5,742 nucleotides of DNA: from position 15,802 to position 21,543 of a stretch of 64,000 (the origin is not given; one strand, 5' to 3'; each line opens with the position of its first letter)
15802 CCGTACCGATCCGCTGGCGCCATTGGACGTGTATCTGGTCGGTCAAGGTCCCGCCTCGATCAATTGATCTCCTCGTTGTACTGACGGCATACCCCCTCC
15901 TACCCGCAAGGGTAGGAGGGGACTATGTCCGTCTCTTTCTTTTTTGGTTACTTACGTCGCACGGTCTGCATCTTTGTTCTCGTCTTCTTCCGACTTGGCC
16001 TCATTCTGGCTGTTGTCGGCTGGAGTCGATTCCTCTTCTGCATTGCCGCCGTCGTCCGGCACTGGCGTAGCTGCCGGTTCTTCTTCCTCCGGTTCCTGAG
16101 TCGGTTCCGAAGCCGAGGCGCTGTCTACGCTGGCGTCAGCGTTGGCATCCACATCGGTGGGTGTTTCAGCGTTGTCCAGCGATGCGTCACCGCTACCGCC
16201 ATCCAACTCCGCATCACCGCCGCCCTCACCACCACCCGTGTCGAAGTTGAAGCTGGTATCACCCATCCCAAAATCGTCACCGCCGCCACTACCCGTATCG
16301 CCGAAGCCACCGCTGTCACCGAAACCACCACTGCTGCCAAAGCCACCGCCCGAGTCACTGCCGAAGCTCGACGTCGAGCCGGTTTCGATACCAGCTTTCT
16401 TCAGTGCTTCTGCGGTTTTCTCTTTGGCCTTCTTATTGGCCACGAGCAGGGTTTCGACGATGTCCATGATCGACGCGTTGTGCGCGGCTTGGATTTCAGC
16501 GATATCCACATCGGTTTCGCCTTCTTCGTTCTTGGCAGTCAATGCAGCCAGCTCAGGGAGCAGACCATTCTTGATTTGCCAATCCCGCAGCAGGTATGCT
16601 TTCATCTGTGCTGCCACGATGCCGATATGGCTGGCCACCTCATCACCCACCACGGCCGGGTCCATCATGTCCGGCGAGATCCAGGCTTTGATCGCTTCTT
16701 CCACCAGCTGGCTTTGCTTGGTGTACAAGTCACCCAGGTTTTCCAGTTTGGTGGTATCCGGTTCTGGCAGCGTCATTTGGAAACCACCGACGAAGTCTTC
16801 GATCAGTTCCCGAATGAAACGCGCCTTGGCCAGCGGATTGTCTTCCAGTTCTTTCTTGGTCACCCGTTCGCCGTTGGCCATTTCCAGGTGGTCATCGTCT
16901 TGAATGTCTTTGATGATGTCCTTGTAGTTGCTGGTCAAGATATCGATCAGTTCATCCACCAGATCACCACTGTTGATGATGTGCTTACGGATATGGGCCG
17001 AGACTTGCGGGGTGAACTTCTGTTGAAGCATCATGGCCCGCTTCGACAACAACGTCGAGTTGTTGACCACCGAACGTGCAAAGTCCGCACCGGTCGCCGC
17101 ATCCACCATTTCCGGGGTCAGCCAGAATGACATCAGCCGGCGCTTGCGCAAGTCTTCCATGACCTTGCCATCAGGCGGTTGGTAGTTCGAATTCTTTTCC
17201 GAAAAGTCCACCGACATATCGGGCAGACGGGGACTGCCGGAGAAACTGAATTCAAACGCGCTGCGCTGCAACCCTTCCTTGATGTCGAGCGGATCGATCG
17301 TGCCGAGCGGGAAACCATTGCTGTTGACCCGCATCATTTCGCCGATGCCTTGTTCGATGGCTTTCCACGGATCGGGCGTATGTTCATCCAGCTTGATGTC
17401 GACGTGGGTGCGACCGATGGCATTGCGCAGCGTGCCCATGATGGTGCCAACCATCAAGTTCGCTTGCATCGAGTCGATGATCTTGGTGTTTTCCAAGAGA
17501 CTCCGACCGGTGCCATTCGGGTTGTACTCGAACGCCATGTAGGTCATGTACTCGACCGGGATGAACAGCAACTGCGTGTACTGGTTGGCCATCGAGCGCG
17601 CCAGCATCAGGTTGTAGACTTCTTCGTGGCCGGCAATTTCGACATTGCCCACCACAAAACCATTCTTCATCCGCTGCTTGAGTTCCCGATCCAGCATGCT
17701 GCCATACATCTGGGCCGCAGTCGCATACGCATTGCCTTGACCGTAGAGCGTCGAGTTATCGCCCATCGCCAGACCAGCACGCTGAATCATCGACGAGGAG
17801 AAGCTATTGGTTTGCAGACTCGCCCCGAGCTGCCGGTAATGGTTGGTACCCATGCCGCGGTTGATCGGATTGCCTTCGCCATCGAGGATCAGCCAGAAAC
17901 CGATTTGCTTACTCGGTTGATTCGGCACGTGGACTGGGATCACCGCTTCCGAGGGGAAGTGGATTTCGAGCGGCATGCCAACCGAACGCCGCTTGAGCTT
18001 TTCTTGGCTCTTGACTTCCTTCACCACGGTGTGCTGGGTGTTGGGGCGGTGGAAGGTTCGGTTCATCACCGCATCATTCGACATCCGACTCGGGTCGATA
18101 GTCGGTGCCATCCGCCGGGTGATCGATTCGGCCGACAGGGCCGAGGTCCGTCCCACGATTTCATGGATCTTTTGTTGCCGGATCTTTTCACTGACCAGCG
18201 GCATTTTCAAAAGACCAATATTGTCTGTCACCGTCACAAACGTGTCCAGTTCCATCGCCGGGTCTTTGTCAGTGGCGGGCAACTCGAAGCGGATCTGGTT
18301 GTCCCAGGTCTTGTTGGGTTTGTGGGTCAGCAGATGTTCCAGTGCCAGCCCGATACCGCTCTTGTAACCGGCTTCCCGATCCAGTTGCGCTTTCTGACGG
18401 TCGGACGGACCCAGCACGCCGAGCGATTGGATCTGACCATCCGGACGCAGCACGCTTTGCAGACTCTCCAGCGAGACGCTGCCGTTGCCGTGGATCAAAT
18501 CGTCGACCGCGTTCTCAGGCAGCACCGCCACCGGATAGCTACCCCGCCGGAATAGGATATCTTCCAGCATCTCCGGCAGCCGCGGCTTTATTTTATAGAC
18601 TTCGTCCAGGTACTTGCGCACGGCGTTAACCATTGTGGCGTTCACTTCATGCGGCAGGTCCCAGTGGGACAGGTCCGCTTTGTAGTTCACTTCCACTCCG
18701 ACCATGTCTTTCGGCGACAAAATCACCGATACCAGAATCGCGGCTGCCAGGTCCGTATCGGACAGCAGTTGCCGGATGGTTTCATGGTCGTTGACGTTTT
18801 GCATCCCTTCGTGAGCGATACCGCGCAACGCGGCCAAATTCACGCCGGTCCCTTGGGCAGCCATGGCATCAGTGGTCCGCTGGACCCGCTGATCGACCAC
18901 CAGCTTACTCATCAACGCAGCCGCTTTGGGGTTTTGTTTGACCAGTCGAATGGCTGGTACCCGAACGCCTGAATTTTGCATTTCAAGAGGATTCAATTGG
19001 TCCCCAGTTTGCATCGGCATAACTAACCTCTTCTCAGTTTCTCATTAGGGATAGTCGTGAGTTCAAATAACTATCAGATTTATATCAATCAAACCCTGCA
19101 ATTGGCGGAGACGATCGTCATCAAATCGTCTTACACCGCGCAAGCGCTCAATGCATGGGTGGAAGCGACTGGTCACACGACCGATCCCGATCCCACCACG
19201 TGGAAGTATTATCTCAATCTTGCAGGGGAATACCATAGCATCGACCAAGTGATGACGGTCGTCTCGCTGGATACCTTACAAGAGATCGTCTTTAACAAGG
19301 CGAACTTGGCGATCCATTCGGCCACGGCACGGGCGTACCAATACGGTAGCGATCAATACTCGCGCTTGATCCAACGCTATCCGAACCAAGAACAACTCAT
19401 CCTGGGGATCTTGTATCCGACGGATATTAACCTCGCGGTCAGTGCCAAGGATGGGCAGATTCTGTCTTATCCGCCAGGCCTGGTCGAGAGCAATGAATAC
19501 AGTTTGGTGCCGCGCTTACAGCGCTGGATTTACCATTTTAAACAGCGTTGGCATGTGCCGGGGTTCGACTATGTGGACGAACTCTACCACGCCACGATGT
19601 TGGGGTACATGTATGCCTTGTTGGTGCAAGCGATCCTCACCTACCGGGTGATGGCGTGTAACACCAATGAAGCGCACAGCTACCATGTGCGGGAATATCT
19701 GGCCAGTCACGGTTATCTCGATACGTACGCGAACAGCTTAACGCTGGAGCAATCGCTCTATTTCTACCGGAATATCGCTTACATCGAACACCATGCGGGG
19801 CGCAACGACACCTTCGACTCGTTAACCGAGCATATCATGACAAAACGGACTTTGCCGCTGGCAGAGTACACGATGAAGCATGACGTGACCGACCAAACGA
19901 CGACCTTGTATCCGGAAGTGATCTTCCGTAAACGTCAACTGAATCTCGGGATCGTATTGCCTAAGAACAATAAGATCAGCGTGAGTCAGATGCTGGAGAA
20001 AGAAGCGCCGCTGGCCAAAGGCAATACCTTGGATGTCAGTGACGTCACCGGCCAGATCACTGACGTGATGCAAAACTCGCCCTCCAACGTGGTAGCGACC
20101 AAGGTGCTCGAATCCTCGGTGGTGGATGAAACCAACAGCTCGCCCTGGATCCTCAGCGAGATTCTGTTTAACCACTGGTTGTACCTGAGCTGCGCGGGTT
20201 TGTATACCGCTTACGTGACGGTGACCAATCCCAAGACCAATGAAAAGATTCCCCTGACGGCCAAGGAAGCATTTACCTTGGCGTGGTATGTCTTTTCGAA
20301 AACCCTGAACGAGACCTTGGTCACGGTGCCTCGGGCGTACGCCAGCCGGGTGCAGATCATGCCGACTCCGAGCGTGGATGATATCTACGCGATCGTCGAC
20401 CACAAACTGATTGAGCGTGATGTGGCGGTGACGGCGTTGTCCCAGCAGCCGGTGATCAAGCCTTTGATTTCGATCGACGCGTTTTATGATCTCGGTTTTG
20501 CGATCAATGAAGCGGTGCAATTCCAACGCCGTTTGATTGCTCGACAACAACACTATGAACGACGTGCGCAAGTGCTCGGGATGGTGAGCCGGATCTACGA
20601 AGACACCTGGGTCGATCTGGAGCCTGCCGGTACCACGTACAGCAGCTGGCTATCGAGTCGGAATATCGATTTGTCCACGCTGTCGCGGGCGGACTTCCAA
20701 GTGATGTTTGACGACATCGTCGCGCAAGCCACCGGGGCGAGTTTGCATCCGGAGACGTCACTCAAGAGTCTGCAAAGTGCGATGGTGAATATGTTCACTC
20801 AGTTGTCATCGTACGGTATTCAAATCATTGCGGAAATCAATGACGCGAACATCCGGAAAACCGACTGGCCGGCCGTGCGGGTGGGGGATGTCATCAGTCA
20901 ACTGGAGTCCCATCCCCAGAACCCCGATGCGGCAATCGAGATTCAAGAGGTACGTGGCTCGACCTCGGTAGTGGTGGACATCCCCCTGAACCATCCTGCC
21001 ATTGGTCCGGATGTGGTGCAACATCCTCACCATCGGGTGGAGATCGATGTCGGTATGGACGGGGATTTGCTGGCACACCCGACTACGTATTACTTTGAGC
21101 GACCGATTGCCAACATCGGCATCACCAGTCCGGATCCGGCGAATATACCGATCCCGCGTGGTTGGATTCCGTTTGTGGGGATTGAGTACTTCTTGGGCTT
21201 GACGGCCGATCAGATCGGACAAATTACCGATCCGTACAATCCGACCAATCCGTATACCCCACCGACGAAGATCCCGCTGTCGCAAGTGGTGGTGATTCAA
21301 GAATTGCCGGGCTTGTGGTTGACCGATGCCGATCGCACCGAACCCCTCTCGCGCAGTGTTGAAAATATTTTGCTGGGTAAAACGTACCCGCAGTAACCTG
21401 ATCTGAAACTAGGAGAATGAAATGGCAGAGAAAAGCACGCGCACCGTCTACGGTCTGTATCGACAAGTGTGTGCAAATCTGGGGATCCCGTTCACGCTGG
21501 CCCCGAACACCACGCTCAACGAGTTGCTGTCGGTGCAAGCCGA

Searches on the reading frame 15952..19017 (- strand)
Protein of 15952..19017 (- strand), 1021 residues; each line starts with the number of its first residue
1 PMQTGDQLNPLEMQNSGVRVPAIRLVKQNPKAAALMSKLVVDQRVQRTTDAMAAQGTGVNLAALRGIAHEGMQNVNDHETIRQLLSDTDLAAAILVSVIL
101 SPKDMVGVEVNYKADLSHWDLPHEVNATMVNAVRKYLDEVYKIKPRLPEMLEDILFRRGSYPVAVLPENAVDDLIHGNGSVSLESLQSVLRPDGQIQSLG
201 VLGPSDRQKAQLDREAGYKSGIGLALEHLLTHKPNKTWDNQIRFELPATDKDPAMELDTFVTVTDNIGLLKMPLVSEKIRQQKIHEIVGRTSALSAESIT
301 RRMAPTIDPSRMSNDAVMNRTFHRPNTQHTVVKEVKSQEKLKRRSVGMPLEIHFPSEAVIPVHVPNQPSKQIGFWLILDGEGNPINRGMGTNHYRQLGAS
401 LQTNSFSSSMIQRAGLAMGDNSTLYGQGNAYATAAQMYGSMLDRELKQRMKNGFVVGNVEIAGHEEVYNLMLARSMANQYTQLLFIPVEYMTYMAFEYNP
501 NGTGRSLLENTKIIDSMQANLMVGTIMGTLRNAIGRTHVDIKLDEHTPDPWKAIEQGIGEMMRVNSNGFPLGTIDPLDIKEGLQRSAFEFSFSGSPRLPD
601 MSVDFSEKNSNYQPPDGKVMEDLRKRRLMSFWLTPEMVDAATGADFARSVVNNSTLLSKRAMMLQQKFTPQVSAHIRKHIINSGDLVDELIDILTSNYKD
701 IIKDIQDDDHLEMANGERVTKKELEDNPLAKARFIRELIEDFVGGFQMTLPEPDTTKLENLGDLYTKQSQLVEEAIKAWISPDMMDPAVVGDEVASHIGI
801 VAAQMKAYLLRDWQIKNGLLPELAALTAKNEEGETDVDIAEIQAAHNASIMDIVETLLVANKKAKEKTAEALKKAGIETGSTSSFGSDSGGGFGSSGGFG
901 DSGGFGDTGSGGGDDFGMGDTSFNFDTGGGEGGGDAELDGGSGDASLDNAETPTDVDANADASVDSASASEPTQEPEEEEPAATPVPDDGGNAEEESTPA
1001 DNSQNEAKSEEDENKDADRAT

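Call 16: search_protein_families(library=phrogs, proteins=[window:15952-19017:-], max_evalue=0.00001)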
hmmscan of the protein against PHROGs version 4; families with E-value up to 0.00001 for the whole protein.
window:15952-19017:- (1021 aa): 1 family
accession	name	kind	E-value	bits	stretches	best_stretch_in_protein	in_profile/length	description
phrog_3004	-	head and packaging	5.1e-188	628.5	1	23-979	17-927/931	virion structural protein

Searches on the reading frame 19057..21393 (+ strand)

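Call 16: search_protein_families(library=phrogs, proteins=[window:19057-21393:+], max_evalue=0.00001)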
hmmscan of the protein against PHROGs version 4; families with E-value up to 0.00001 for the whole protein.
window:19057-21393:+ (779 aa): 1 family
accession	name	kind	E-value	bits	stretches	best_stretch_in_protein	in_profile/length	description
phrog_3222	-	unknown function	3.7e-217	724.2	1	1-649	1-652/711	-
